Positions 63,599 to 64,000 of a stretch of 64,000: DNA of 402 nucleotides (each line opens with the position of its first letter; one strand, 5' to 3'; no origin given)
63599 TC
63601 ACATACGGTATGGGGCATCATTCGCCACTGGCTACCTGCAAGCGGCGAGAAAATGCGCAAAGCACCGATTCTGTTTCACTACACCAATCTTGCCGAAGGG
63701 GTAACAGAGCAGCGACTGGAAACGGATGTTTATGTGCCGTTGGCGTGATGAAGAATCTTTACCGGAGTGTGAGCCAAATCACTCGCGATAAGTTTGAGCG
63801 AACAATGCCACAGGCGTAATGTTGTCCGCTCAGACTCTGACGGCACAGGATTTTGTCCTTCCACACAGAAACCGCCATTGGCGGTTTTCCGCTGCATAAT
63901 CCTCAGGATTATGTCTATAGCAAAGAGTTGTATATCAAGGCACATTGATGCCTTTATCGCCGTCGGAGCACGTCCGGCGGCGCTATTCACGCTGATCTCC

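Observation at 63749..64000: Palindromic elements downstream of ygiV where K-12 carries a toxin-antitoxin locus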

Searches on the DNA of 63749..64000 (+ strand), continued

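Call 24: search_rna_families(sources=[L003, L001], threshold=evalue, max_evalue=1)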
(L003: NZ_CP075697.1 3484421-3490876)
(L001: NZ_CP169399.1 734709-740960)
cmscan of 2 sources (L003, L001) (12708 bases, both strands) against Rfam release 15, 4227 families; matches with E-value up to 1: 0.
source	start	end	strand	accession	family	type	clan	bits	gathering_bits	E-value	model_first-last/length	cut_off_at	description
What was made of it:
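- Tried and rejected: Rfam at E up to 1 on the sister locus L001 (which contains the region plus parC) and on the alternative allele L003: no family (call 24).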

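Call 27: search_dna_similar(query=L003:3095-3375:+, collection=ecoli_genomes, mode=near, max_rows=15, rows=spread)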
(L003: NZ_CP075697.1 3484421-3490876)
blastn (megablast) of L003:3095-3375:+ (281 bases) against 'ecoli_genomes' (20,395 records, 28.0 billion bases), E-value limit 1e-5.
Records with a match: 5384; places in all: 5388; records where one place covers at least 80% of the query: 1356.
Genomes with a match: 5384 of 5426; with a place that covers at least 80% of the query: 1356. Places per genome that has any: lowest 1, median 1, highest 2. On chromosomes: 5387 places; on plasmids: 1.
Best place of each record, by identity: >=99% 5235; 95-99% 147; 90-95% 2.
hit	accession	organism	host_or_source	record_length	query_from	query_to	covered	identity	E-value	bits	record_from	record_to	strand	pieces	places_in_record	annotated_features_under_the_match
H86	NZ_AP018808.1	Escherichia coli strain E2865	Bos taurus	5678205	1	281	100%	100.0%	2e-144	520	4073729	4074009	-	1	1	none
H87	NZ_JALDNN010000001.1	Escherichia coli strain EC2641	disinfected tableware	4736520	1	281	100%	100.0%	2e-144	520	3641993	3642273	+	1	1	none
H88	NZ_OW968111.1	Escherichia coli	Homo sapiens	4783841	1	281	100%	100.0%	2e-144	520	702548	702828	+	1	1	none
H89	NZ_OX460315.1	Escherichia coli strain EC0880B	Derived from parental isolate EC0880B ...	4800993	1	281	100%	99.6%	9e-143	514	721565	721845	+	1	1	none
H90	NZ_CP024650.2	Escherichia coli strain BH100 substr. MG2014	Homo sapiens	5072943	1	32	11%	100.0%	5e-6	60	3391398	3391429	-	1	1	ygiS: ABC transporter substrate-binding protein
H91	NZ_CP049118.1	Escherichia coli strain EC931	Homo sapiens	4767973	1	32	11%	100.0%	5e-6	60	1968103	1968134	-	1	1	ygiS: ABC transporter substrate-binding protein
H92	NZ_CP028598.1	Escherichia coli strain 148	cattle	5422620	1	32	11%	100.0%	5e-6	60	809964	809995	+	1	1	ygiS: ABC transporter substrate-binding protein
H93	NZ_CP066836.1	Escherichia coli strain Ec-FL1-1X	Gallus gallus domesticus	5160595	1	32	11%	100.0%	5e-6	60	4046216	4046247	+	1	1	ygiS: ABC transporter substrate-binding protein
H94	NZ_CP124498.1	Escherichia coli strain AVS0655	environmental: river/lake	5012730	1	32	11%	100.0%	5e-6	60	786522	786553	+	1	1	ygiS: ABC transporter substrate-binding protein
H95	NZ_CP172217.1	Escherichia coli strain GF4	chicken meat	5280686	1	32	11%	100.0%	5e-6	60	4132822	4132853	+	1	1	ygiS: ABC transporter substrate-binding protein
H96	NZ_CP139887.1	Escherichia coli strain ECO21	Homo sapiens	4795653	1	32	11%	100.0%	5e-6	60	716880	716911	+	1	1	ygiS: ABC transporter substrate-binding protein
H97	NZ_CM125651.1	Escherichia coli strain ZH142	pig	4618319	1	32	11%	100.0%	5e-6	60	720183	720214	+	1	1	ygiS: ABC transporter substrate-binding protein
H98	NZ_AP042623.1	Escherichia coli strain OkiPb01704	bovine feces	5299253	1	32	11%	100.0%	5e-6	60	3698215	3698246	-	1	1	ygiS: ABC transporter substrate-binding protein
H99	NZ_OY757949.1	Escherichia coli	-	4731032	1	32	11%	100.0%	5e-6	60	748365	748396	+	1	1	ygiS: ABC transporter substrate-binding protein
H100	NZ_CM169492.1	Escherichia coli strain EC09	Homo sapiens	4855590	1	32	11%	100.0%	5e-6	60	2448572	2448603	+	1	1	ygiS: ABC transporter substrate-binding protein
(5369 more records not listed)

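Call 31: get_annotated_region(hit=H9, flank=2800)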
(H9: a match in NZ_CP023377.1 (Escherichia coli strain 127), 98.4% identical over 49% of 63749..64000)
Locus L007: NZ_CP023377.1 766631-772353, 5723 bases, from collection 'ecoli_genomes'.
description: Escherichia coli strain 127 chromosome, complete genome
organism: Escherichia coli strain 127 (NCBI taxid 562)
replicon: chromosome; assembly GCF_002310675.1
host: canine; source: missing; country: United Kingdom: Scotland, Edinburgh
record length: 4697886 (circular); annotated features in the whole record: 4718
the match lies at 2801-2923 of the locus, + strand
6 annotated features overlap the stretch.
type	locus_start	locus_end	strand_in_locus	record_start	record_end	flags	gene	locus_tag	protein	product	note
CDS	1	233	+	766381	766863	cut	ygiV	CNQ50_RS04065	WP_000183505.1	AraC family transcriptional regulator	-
CDS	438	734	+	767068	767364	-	mqsR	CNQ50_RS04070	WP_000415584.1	type II toxin-antitoxin system toxin MqsR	-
CDS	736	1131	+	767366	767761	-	mqsA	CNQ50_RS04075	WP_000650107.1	type II toxin-antitoxin system antitoxin MqsA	-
CDS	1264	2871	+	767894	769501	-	ygiS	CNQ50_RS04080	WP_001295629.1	ABC transporter substrate-binding protein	-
CDS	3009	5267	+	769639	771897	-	parC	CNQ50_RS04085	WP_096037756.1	DNA topoisomerase IV subunit A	-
CDS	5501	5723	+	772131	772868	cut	plsC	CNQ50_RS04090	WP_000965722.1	1-acylglycerol-3-phosphate O-acyltransferase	-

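Call 32: get_annotated_region(hit=H68, flank=1200)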
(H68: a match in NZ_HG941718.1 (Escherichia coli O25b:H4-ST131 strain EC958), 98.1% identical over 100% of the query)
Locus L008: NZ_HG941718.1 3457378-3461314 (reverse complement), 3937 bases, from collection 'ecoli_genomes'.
description: Escherichia coli O25b:H4-ST131 strain EC958 chromosome I, complete sequence
organism: Escherichia coli O25b:H4-ST131 strain EC958 (NCBI taxid 941322)
replicon: chromosome; assembly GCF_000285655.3
host: -; source: -; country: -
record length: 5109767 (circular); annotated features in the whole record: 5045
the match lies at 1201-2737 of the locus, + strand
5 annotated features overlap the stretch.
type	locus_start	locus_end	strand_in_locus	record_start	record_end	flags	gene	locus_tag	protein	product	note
CDS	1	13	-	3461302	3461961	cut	qseB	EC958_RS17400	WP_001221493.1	quorum sensing response regulator transcription factor QseB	-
CDS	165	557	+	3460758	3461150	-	ygiW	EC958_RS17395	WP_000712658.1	OB fold stress tolerance protein YgiW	-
CDS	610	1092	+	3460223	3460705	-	ygiV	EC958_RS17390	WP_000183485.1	AraC family transcriptional regulator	-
CDS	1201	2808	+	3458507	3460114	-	ygiS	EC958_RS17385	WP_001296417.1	ABC transporter substrate-binding protein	-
CDS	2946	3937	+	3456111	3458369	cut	parC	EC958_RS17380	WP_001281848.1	DNA topoisomerase IV subunit A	-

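Call 33: get_annotated_region(hit=H71, flank=1200)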
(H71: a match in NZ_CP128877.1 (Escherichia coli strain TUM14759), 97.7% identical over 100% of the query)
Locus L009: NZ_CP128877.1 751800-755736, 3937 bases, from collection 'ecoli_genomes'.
description: Escherichia coli strain TUM14759 chromosome, complete genome
organism: Escherichia coli strain TUM14759 (NCBI taxid 562)
replicon: chromosome; assembly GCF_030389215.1
host: Homo sapiens; source: feces; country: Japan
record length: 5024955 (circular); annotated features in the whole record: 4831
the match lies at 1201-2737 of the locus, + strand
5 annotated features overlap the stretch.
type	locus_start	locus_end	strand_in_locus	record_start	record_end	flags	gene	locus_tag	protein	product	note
CDS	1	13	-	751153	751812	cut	qseB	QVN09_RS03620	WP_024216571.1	quorum sensing response regulator transcription factor QseB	-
CDS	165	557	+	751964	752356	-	ygiW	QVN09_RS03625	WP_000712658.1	OB fold stress tolerance protein YgiW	-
CDS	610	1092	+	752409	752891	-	ygiV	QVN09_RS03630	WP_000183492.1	AraC family transcriptional regulator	-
CDS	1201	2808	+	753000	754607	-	ygiS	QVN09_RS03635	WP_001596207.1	ABC transporter substrate-binding protein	-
CDS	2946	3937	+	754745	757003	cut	parC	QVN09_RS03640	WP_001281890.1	DNA topoisomerase IV subunit A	-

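Call 41: search_dna_similar(query=L004:572-632:+, collection=ecoli_genomes, mode=near, max_rows=25, max_evalue=10, rows=spread)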
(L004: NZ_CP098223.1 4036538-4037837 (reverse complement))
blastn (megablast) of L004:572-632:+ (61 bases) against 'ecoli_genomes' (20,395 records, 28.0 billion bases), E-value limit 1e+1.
Records with a match: 13; places in all: 13; records where one place covers at least 80% of the query: 13.
Genomes with a match: 13 of 5426; with a place that covers at least 80% of the query: 13. Places per genome that has any: lowest 1, median 1, highest 1. On chromosomes: 13 places; on plasmids: 0.
Best place of each record, by identity: >=99% 10; 95-99% 2; 80-90% 1.
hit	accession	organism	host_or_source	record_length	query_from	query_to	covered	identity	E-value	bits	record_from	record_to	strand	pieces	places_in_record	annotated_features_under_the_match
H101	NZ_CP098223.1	Escherichia coli strain Z0117EC0005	Canis lupus familiaris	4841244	1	61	100%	100.0%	5e-23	113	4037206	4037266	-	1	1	none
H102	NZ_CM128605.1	Escherichia coli strain E200086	Homo sapiens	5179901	1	61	100%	100.0%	5e-23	113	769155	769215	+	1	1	none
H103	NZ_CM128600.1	Escherichia coli strain E400634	Homo sapiens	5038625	1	61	100%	100.0%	5e-23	113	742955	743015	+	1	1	none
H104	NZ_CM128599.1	Escherichia coli strain E500002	Homo sapiens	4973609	1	61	100%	100.0%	5e-23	113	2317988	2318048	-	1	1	none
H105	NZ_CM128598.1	Escherichia coli strain E600003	Homo sapiens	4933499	1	61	100%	100.0%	5e-23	113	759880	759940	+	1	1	none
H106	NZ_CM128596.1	Escherichia coli strain 100117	Homo sapiens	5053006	1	61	100%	100.0%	5e-23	113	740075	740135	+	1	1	none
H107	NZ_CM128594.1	Escherichia coli strain 100248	Homo sapiens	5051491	1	61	100%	100.0%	5e-23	113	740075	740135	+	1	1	none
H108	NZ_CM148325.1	Escherichia coli strain 24A16CRGN010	Homo sapiens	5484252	1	61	100%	100.0%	5e-23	113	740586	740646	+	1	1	none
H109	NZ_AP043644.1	Escherichia coli strain AST85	Homo sapiens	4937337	1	61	100%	100.0%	5e-23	113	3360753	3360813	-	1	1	none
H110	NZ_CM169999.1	Escherichia coli strain N96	Tibetan Pig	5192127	1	61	100%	100.0%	5e-23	113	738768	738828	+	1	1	none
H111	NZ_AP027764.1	Escherichia coli strain 2017-02-2CC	Homo sapiens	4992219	1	61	100%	98.4%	2e-21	108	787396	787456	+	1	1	none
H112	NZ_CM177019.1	Escherichia coli strain RMDEC465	Homo sapiens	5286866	1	61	100%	96.7%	1e-19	102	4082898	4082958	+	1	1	none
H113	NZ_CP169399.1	Escherichia coli strain MFDS1022581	Animal source foods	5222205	1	61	100%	88.5%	2e-11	75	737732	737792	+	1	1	none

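Call 56: search_dna_similar(query=L009:2720-2780:+, collection=ecoli_genomes, mode=near, max_rows=12, rows=spread)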
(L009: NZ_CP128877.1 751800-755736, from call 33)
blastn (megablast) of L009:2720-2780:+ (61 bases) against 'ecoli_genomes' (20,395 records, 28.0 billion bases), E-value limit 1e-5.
Records with a match: 4061; places in all: 4063; records where one place covers at least 80% of the query: 4049.
Genomes with a match: 4061 of 5426; with a place that covers at least 80% of the query: 4049. Places per genome that has any: lowest 1, median 1, highest 2. On chromosomes: 4062 places; on plasmids: 1.
Best place of each record, by identity: >=99% 87; 95-99% 3974.
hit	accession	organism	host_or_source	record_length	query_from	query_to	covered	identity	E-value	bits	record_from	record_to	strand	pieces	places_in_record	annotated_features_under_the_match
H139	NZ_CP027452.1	Escherichia coli strain 2014C-3338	Homo sapiens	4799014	1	61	100%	100.0%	5e-23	113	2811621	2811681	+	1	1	ygiS: ABC transporter substrate-binding protein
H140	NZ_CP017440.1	Escherichia coli O157:H7 strain 3384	Cattle Hide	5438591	1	61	100%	98.4%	2e-21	108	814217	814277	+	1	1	ygiS: ABC transporter substrate-binding protein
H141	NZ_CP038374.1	Escherichia coli O157:H7 strain F3113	beef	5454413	1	61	100%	98.4%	2e-21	108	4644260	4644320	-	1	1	ygiS: ABC transporter substrate-binding protein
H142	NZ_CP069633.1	Escherichia coli strain SSGw1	not applicable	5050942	1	61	100%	98.4%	2e-21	108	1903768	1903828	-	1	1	ygiS: ABC transporter substrate-binding protein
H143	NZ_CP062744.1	Escherichia coli O157:H7 strain Z1615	Bovine Faeces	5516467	1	61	100%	98.4%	2e-21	108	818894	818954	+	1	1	ygiS: ABC transporter substrate-binding protein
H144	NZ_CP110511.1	Escherichia coli strain ws5-3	natural water sources close by farm or ...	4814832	1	61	100%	98.4%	2e-21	108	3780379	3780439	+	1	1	ygiS: ABC transporter substrate-binding protein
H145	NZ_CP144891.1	Escherichia coli strain MG1655p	not applicable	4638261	1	61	100%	98.4%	2e-21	108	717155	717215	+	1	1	ygiS: ABC transporter substrate-binding protein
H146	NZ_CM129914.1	Escherichia coli strain CPEC24103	canine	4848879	1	61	100%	98.4%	2e-21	108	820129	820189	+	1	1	ygiS: ABC transporter substrate-binding protein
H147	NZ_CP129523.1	Escherichia coli strain YJX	misisng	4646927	1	61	100%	98.4%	2e-21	108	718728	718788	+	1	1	ygiS: ABC transporter substrate-binding protein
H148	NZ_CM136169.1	Escherichia coli strain PRO_A-1412-6M-A_ESBL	Homo sapiens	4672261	1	61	100%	98.4%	2e-21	108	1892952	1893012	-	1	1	ygiS: ABC transporter substrate-binding protein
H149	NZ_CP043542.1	Escherichia coli strain F2_81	Sus scrofa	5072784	1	61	100%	98.4%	2e-21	108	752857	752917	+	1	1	ygiS: ABC transporter substrate-binding protein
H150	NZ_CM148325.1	Escherichia coli strain 24A16CRGN010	Homo sapiens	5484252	19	58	66%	100.0%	2e-11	75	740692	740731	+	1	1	hypothetical protein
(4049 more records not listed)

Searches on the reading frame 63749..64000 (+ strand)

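Call 49: search_protein_families(library=pfam, proteins=[L002:1464-3068:+])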
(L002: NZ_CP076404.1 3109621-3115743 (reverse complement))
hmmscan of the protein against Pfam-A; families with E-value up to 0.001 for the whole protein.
L002:1464-3068:+ (535 aa): 1 family
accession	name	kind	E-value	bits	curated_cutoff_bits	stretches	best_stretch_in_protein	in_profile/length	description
PF00496.27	SBP_bac_5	-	3.1e-84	283.6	32.4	1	75-453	1-365/368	Bacterial extracellular solute-binding proteins, family 5 Middle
